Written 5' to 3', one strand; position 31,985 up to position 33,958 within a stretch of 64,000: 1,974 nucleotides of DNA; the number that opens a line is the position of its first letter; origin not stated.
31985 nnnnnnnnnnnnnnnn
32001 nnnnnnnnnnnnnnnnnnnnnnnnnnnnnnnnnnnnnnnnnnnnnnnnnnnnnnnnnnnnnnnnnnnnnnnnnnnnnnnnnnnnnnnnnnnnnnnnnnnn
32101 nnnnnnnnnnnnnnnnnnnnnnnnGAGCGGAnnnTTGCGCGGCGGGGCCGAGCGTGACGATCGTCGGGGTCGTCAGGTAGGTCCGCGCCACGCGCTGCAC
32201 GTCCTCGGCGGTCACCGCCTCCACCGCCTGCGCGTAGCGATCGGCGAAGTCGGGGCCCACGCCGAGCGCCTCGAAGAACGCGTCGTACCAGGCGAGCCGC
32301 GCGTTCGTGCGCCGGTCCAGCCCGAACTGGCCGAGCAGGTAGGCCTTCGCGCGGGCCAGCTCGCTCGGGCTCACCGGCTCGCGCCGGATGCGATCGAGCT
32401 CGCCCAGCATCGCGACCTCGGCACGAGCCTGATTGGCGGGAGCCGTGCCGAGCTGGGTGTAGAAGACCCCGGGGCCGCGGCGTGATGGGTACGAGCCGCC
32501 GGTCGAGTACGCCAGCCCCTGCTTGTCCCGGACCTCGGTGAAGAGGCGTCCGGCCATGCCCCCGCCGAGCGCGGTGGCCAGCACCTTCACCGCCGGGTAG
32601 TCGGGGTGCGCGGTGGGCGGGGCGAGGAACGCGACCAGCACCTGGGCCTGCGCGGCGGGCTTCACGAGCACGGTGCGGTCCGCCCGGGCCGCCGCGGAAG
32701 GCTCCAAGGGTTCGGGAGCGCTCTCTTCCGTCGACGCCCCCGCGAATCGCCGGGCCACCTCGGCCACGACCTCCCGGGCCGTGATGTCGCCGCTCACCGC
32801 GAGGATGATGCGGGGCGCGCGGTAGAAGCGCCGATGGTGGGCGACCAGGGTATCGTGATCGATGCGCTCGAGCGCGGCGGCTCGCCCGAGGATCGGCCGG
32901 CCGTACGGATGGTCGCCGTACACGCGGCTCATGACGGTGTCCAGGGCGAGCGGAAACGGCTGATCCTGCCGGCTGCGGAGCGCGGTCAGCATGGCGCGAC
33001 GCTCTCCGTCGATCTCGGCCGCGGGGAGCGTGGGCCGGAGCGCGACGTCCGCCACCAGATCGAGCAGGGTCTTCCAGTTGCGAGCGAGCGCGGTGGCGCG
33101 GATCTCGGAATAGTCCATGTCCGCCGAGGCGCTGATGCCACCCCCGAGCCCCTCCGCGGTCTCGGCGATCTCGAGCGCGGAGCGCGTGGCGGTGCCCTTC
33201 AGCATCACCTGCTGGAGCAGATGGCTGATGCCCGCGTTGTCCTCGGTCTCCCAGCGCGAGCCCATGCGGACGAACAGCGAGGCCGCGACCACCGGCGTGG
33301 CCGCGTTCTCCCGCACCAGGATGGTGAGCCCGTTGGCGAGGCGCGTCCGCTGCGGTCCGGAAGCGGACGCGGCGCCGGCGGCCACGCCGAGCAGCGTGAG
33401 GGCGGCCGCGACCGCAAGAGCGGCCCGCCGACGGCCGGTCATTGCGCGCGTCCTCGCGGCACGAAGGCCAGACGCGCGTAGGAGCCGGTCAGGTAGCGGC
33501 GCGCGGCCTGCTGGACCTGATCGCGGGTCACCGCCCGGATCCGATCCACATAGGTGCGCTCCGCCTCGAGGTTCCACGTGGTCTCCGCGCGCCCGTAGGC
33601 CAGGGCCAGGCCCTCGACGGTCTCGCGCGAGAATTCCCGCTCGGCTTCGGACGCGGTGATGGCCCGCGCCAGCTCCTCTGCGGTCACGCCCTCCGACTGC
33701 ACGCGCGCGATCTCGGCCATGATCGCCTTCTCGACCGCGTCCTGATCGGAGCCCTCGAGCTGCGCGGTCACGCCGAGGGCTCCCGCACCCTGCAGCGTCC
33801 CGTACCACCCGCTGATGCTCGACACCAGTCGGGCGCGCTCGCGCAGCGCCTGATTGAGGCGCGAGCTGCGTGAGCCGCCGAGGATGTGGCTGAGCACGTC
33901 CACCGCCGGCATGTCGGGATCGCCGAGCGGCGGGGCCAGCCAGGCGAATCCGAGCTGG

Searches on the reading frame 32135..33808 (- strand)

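Call 33: search_protein_families(library=pfam, proteins=[window:32135-33808:-], max_evalue=0.001)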
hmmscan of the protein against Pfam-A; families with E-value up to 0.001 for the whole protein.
window:32135-33808:- (558 aa): 2 families
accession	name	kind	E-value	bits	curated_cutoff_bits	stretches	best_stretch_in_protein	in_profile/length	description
PF05193.26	Peptidase_M16_C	-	7.5e-34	117.6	23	1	316-490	2-180/181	Peptidase M16 inactive domain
PF00675.25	Peptidase_M16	-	1.7e-24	86.9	22.3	1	163-308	2-147/149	Insulinase (Peptidase family M16)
